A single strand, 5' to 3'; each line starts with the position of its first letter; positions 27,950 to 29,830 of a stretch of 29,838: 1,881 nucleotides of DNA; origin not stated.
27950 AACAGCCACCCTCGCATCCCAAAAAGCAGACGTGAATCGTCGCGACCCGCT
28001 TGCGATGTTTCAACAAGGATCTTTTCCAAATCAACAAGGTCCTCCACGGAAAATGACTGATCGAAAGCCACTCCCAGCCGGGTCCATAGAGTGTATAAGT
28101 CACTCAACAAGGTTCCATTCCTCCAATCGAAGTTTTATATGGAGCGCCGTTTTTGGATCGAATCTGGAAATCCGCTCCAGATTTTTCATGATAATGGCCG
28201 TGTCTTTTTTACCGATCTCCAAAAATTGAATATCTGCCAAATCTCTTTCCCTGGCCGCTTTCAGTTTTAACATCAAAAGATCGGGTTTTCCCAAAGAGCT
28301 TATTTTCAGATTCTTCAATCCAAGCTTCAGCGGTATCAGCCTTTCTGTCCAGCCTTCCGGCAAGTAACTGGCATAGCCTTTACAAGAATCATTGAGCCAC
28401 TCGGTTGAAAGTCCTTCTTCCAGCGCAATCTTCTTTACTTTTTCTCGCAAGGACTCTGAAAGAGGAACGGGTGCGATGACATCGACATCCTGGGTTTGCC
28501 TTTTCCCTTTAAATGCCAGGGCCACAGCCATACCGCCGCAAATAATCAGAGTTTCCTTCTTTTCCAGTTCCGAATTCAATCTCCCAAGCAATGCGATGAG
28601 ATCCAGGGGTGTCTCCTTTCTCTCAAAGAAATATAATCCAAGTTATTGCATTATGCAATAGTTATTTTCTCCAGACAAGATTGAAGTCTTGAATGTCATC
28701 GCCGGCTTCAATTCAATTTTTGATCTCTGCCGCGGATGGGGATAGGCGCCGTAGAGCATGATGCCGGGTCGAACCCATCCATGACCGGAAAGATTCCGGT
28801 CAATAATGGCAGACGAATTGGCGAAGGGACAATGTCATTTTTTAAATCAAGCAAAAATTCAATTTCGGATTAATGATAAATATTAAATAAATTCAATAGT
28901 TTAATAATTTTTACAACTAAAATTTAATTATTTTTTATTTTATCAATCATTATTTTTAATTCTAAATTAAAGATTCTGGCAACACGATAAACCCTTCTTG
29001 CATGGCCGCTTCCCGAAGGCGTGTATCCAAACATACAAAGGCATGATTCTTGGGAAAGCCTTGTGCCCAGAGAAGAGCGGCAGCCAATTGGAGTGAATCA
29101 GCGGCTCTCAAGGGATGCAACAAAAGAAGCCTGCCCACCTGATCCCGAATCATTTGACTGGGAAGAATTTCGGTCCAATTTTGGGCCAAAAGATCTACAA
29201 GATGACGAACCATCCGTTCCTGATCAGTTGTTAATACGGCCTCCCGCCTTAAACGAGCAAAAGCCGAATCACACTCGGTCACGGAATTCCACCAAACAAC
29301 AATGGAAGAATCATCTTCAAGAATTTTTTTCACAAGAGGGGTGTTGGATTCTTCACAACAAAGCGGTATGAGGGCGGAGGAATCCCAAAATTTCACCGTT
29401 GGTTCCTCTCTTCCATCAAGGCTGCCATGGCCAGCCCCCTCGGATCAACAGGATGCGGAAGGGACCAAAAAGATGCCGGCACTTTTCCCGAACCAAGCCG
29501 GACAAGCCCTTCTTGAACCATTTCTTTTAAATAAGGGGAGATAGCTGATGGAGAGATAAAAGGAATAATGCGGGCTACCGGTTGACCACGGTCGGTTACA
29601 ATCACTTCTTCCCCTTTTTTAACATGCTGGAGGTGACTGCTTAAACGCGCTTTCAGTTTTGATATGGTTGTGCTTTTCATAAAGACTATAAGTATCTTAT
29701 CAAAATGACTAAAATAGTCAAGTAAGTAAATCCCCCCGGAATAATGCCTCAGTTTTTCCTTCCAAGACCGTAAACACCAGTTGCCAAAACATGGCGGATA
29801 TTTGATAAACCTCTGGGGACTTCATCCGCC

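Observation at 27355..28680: Overlapping MNT-like nucleotidyltransferase plus 251-aa HEPN-like/wHTH protein: candidate uncharacterised TA or defence pair with a palindromic operator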

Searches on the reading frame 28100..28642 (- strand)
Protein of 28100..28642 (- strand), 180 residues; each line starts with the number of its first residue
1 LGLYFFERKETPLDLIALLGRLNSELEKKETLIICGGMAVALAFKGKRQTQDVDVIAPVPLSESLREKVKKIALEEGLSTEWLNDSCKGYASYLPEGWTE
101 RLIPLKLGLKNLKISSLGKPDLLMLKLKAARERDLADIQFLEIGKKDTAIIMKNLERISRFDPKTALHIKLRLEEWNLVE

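Call 3: search_protein_families(library=pfam, proteins=[window:28100-28591:-, window:28100-28642:-], max_evalue=1)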
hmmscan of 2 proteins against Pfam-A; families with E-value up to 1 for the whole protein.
window:28100-28591:- (163 aa): 3 families
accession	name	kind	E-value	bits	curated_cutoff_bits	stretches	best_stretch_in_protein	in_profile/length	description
PF19502.5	DUF6036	-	3.3e-16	59.9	23.6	1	10-123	18-117/164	Nucleotidyltransferase of unknown function (DUF6036)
PF08843.17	AbiEii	-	0.00087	19.7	22.5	1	4-56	5-60/238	Nucleotidyl transferase AbiEii toxin, Type IV TA system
PF09970.15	DUF2204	-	0.0024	18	20.3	1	4-41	7-45/181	Nucleotidyl transferase of unknown function (DUF2204)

window:28100-28642:- (180 aa): 2 families
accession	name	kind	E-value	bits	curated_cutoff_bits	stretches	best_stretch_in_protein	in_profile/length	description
PF19502.5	DUF6036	-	2.3e-16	60.5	23.6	1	22-140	13-117/164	Nucleotidyltransferase of unknown function (DUF6036)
PF09970.15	DUF2204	-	0.0028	17.7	20.3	1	21-58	7-45/181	Nucleotidyl transferase of unknown function (DUF2204)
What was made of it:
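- On HEPN/MNT type VII TA: Pfam returns DUF6036, AbiEii and DUF2204 only (call 3).
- On AbiE / MenAT (DUF1814 NTase toxins): 19.7 bits against a cut-off of 22.5 (call 3).
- On Pfam DUF6036 (PF19502): 59.9 bits against 23.6 (call 3).
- Checked: The NTase has GG...DVD and hits Pfam DUF6036 (E 3e-16, 59.9 bits against a 23.6 cut-off; call 3).
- The AbiEii Pfam hit is below the gathering score (19.7 against 22.5 bits; call 3).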

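Call 5: search_protein_families(library=ncbifam, proteins=[window:28100-28642:-], max_evalue=1)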
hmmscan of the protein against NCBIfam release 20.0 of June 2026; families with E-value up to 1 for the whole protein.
window:28100-28642:- (180 aa): 0 families

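Call 6: search_protein_families(library=padloc, proteins=[window:28100-28642:-], max_evalue=1)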
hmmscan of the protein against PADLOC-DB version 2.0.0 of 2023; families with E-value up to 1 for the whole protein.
window:28100-28642:- (180 aa): 7 families
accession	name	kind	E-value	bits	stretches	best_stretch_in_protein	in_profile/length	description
PDLC02306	AbiEii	-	5e-06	24.3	1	26-78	35-86/280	AbiEii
PDLC02291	AbiEii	-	0.00035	18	1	18-72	46-94/310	AbiEii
PDLC02298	AbiEii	-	0.00054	17.4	1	17-69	13-66/220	AbiEii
PDLC02319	AbiEii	-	0.0006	17.6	1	21-74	8-60/241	AbiEii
PDLC02295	AbiEii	-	0.001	16.4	1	33-66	40-74/261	AbiEii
PDLC02288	AbiEii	-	0.0025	14.8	1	19-73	41-96/294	AbiEii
PDLC02314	AbiEii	-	0.0049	14.2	1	19-66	41-87/290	AbiEii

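Call 21: find_homologous_proteins(query=window:28100-28615:-, max_evalue=0.001)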
Query window:28100-28615:- (171 aa): 30 proteins with E <= 0.001 among 225 candidates.
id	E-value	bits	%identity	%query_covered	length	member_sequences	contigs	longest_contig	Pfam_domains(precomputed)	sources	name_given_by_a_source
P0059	3.8e-85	302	100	84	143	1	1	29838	PF19502.6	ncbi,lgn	-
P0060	4.8e-72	259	75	89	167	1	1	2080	PF19502.6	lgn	-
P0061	8.1e-72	258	73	98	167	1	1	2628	PF19502.6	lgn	-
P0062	1.1e-61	226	61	99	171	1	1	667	PF19502.6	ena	-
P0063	8.4e-61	223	66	96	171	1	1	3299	PF19502.6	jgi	jgi:hypothetical protein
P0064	1.1e-60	222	63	98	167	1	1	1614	PF19502.6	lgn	-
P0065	2.8e-60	221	63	98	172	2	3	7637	PF08843.18,PF19502.6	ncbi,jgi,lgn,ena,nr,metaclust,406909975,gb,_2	ncbi:MAG: hypothetical protein ACD_62C00649G0001 [uncultured bacterium]|nr:MAG: hypothetical protein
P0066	4.3e-60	220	62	98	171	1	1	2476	PF08843.18,PF19502.6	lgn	-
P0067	1.7e-59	218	64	96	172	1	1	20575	PF19502.6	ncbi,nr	ncbi:MAG: hypothetical protein HQM16_14305 [Deltaproteobacteria bacterium]|nr:hypothetical protein [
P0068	4.2e-59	217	59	98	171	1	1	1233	PF19502.6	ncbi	-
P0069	1.0e-58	216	63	96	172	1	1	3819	PF19502.6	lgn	-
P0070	1.7e-58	215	63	89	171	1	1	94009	PF19502.6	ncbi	-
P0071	2.1e-58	215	60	98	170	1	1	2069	PF19502.6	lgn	-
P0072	2.7e-58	215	59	98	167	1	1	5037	PF19502.6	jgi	jgi:hypothetical protein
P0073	4.5e-58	214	61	98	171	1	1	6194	PF19502.6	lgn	-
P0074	6.5e-58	213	61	97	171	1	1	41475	PF19502.6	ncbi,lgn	-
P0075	1.1e-57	213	58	98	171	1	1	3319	PF19502.6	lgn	-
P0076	2.4e-57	211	63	94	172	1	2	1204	PF19502.6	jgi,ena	-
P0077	2.9e-57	211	63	94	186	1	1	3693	PF19502.6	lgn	-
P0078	5.3e-57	210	57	96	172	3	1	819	PF19502.6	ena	-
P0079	5.4e-56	207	59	98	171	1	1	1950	PF19502.6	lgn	-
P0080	1.3e-55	206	59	97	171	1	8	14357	PF19502.6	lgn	-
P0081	7.0e-55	203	61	97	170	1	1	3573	PF19502.6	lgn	-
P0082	3.4e-54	201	65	87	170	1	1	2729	PF19502.6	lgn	-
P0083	9.2e-54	200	54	98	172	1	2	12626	PF08843.18,PF19502.6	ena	-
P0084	3.7e-52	195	56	95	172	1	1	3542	PF19502.6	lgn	-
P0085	4.8e-51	191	65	83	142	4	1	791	PF19502.6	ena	-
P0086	1.8e-49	186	54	95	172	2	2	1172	PF19502.6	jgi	jgi:predicted nucleotidyltransferase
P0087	4.4e-42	162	51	95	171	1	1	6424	PF19502.6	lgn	-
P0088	1.2e-33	134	53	68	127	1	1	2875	PF19502.6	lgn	-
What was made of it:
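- On Pfam DUF6036 (PF19502): All close homologues carry PF19502 (call 21).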

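Call 65: search_solved_structures(query=A4, max_evalue=10, show_alignments=3)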
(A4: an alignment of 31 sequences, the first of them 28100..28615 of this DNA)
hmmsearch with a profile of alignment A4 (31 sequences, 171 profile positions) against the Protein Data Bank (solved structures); distinct sequences matched with E-value up to 10: 8.
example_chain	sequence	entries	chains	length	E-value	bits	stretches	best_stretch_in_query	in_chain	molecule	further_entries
8an4_A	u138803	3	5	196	0.028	17.2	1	21-63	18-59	Bacterial toxin | Nucleotidyl transferase AbiEii/AbiGii toxin family protein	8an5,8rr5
5uvd_A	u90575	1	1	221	0.05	16.4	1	5-54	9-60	Nucleotidyltransferase-like protein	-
4fo1_A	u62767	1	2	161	0.14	14.9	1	5-70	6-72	Lincosamide resistance protein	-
4wh5_A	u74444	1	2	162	0.14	14.9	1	5-70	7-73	Lincosamide resistance protein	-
8glt_0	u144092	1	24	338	0.37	13.6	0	109-143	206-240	C3-comp_O32-15, polyalanine model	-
6ibp_A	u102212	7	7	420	0.43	13.4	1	67-151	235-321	CCA-adding enzyme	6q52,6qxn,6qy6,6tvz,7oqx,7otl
7otr_A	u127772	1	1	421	0.44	13.3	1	67-151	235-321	CCA-adding protein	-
8up1_A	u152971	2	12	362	1.5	11.6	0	117-169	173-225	De Novo Protein sr322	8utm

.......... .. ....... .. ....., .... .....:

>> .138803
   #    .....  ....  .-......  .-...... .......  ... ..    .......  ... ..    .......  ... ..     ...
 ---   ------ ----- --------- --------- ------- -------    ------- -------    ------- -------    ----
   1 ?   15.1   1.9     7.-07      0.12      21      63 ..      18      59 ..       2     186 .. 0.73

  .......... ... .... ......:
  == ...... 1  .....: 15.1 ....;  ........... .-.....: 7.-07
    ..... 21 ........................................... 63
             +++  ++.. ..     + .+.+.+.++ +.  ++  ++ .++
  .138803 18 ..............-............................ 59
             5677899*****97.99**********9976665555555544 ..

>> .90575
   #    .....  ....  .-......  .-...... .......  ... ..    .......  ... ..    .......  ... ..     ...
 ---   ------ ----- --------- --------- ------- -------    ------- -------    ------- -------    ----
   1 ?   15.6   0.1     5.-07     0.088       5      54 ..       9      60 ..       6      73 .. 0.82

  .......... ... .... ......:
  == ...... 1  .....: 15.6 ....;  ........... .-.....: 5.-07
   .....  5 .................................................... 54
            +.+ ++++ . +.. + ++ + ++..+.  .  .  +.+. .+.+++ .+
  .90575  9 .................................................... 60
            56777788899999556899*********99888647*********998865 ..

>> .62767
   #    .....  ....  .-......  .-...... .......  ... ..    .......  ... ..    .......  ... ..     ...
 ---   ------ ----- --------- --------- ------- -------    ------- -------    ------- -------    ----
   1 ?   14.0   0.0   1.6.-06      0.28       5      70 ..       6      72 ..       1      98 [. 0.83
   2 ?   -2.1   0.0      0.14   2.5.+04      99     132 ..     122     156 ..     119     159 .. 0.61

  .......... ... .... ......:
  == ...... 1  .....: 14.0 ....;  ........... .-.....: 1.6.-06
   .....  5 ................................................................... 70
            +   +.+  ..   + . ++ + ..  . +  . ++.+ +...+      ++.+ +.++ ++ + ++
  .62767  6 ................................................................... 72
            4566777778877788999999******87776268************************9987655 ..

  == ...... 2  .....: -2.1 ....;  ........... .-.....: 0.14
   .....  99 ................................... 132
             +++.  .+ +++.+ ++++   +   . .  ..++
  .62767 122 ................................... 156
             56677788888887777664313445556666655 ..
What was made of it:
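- MenT1 is the top PDB sequence hit (call 65), and PADLOC returns only AbiEii models (call 6). The MenT1 match is marginal (E 0.028; call 65).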

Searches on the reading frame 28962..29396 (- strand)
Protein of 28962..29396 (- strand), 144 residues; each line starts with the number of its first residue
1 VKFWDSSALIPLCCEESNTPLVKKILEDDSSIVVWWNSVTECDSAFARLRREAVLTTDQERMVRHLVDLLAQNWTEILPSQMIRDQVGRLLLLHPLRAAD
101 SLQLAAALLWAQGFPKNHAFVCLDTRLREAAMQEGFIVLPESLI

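Call 19: search_protein_families(library=pfam, proteins=[window:28962-29396:-], max_evalue=0.01)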
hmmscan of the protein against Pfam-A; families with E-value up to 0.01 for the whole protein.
window:28962-29396:- (144 aa): 0 families

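Call 78: search_protein_families(library=ncbifam, proteins=[window:28962-29396:-], max_evalue=0.1)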
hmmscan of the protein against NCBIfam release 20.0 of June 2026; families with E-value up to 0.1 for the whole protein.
window:28962-29396:- (144 aa): 0 families

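Call 79: search_solved_structures(query=window:28962-29396:-, max_evalue=1)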
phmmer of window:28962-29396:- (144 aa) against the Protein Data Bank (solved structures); distinct sequences matched with E-value up to 1: 1.
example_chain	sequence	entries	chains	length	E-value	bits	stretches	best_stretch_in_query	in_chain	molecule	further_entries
8fbk_A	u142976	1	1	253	0.74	13.3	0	25-83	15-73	KWOCA_65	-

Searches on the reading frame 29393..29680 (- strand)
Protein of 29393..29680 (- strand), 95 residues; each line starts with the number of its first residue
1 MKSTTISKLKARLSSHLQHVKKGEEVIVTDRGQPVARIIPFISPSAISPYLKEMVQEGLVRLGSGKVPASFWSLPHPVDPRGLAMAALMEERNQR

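Call 19: search_protein_families(library=pfam, proteins=[window:29393-29680:-], max_evalue=0.01)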
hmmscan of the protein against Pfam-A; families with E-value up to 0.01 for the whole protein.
window:29393-29680:- (95 aa): 1 family
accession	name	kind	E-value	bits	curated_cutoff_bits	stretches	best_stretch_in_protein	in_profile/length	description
PF02604.26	PhdYeFM_antitox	-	5.2e-10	39.4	29.8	1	1-41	1-42/74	Antitoxin Phd_YefM, type II toxin-antitoxin system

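Call 78: search_protein_families(library=ncbifam, proteins=[window:29393-29680:-], max_evalue=0.1)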
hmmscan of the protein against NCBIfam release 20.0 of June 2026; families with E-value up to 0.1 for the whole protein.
window:29393-29680:- (95 aa): 1 family
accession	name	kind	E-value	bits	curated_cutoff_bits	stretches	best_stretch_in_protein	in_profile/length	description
TIGR01552.1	phd_fam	subfamily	7.5e-08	31.6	20.8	1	5-40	3-38/53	type II toxin-antitoxin system prevent-host-death family antitoxin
